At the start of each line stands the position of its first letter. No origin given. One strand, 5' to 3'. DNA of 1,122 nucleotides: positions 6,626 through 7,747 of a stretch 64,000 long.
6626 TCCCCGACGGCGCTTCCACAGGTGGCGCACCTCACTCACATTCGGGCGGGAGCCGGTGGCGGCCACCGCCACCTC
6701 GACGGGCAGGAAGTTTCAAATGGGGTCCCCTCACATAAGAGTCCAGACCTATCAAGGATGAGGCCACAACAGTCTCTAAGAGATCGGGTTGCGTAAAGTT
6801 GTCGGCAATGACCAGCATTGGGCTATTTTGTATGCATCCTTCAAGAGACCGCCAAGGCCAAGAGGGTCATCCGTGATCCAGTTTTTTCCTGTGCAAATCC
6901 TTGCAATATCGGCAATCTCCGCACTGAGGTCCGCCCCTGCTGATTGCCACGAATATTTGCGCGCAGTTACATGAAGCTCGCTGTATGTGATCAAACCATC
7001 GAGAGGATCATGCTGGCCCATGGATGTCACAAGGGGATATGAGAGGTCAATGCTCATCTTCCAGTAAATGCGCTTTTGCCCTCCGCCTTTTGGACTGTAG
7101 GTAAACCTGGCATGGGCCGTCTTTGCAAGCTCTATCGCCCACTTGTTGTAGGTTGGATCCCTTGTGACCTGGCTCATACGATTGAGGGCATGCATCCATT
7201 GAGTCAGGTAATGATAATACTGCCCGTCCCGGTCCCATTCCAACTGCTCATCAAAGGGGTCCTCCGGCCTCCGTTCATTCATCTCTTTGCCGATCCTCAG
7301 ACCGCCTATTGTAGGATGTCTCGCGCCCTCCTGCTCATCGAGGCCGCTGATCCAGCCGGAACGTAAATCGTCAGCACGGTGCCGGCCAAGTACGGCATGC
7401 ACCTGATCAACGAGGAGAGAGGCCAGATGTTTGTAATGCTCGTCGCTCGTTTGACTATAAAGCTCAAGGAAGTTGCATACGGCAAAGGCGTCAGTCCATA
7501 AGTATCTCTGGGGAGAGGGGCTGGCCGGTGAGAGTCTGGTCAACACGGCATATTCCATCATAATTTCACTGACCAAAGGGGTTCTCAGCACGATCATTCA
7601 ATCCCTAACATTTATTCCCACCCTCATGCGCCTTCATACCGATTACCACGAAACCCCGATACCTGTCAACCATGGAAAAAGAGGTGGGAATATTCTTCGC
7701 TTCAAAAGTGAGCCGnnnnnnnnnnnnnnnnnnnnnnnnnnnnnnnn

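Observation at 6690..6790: Abrupt switch from about 70% GC to 40-50% GC within 100 bp: chimeric join or foreign DNA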

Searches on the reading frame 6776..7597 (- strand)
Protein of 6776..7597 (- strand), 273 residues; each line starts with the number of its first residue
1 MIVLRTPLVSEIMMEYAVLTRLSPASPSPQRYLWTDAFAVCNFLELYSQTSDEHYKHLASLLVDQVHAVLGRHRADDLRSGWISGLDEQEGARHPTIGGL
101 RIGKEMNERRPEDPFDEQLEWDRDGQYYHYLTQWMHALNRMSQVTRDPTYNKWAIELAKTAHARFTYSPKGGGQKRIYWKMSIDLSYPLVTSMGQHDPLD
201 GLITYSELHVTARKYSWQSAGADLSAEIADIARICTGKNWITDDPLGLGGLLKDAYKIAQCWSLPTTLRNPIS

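Call 10: search_protein_families(library=pfam, proteins=[window:6776-7597:-], max_evalue=0.01)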
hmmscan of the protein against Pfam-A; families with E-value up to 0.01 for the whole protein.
window:6776-7597:- (273 aa): 0 families

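Call 16: find_encoding_contigs(protein=window:6776-7597:-, flank=10000, max_places=10)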
Protein window:6776-7597:- (273 aa): no gene with exactly this product is on record in the collection.

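Call 21: find_homologous_proteins(query=window:6776-7597:-)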
Query window:6776-7597:- (273 aa): 8000 proteins with E <= 0.001 among 8000 candidates; the best 120 are listed.
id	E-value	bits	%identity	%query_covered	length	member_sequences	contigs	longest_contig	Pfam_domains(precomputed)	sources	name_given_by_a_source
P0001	5.3e-173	592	95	99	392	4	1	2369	-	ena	-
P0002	1.6e-150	518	88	95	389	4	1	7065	-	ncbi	-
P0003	1.6e-149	515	87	95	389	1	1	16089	-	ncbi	-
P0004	1.2e-148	512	87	95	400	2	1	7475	-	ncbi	ncbi:MAG: hypothetical protein ACM34I_07255 [bacterium]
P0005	4.7e-147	507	86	95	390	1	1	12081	-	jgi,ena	-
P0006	3.8e-143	494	85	95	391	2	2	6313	-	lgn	-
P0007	1.2e-142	492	85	94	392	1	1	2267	-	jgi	-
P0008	4.2e-142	490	86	93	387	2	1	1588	-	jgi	-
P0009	6.9e-142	490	87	93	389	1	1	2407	-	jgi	jgi:hypothetical protein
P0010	2.5e-140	485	86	93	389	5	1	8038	-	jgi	jgi:hypothetical protein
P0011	6.1e-139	480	82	94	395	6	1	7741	-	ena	-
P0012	1.1e-138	479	85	91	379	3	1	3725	-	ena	-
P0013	3.8e-138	477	83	92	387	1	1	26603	-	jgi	jgi:hypothetical protein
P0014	9.1e-138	476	84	91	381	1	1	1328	-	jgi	jgi:hypothetical protein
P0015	5.5e-137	474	83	93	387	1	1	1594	-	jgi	-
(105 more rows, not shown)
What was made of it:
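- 6706..7597 (-): First ~298 codons of a conserved ~390-aa hypothetical gene of the Nitrospirota/Thermodesulfobacteriota type. It is truncated at its 3' end by the breakpoint and carries a 1-nt deletion near 6816-6818 that creates the false stop at 6776. 8000 homologues, typically 380-400 aa (call 21).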

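Call 23: find_encoding_contigs(protein=P0001, flank=10000)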
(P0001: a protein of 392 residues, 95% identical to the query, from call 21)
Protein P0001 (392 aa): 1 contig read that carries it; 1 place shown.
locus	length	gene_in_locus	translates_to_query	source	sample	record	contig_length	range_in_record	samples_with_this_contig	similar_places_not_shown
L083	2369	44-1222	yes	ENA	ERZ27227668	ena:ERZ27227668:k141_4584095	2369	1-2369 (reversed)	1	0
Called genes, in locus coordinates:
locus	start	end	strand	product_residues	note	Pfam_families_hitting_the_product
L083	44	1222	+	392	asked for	-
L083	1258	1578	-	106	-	PF02426:MIase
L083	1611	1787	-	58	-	PF06348:DUF1059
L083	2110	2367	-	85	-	PF22513:FitA-like_RHH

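Call 24: find_encoding_contigs(protein=P0003, flank=10000)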
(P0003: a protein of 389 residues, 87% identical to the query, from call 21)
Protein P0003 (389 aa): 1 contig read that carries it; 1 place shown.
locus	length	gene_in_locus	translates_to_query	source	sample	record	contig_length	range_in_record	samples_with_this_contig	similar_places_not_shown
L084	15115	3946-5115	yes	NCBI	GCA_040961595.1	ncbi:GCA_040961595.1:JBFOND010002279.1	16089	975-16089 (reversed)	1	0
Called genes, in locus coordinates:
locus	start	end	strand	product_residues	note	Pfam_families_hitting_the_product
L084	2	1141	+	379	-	?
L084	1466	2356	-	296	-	PF00561:Abhydrolase_1, PF12146:Hydrolase_4 (weak), PF12697:Abhydrolase_6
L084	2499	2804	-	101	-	-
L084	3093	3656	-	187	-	PF14345:GDYXXLXY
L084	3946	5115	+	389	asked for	-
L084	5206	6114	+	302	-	PF02678:Pirin, PF05726:Pirin_C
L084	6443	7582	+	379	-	PF17746:SfsA_N, PF03749:SfsA, PF01986:DUF123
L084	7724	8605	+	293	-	PF00106:adh_short (weak), PF01073:3Beta_HSD (faint), PF01370:Epimerase, PF05368:NmrA, PF08659:KR (faint), PF13460:NAD_binding_10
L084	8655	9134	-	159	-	PF12973:Cupin_7, PF14499:DUF4437, PF07883:Cupin_2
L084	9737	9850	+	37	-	PF22677:Ble-like_N (weak)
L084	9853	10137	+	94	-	-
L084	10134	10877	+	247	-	PF01904:DUF72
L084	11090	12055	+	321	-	PF00768:Peptidase_S11, PF02113:Peptidase_S13 (faint), PF13354:Beta-lactamase2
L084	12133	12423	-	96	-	-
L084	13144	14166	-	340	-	-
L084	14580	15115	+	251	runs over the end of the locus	PF09335:VTT_dom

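Call 28: search_protein_families(library=pfam, proteins=[P0001], max_evalue=0.001)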
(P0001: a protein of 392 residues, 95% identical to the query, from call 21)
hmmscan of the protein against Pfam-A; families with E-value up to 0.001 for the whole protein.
P0001 (392 aa): 0 families
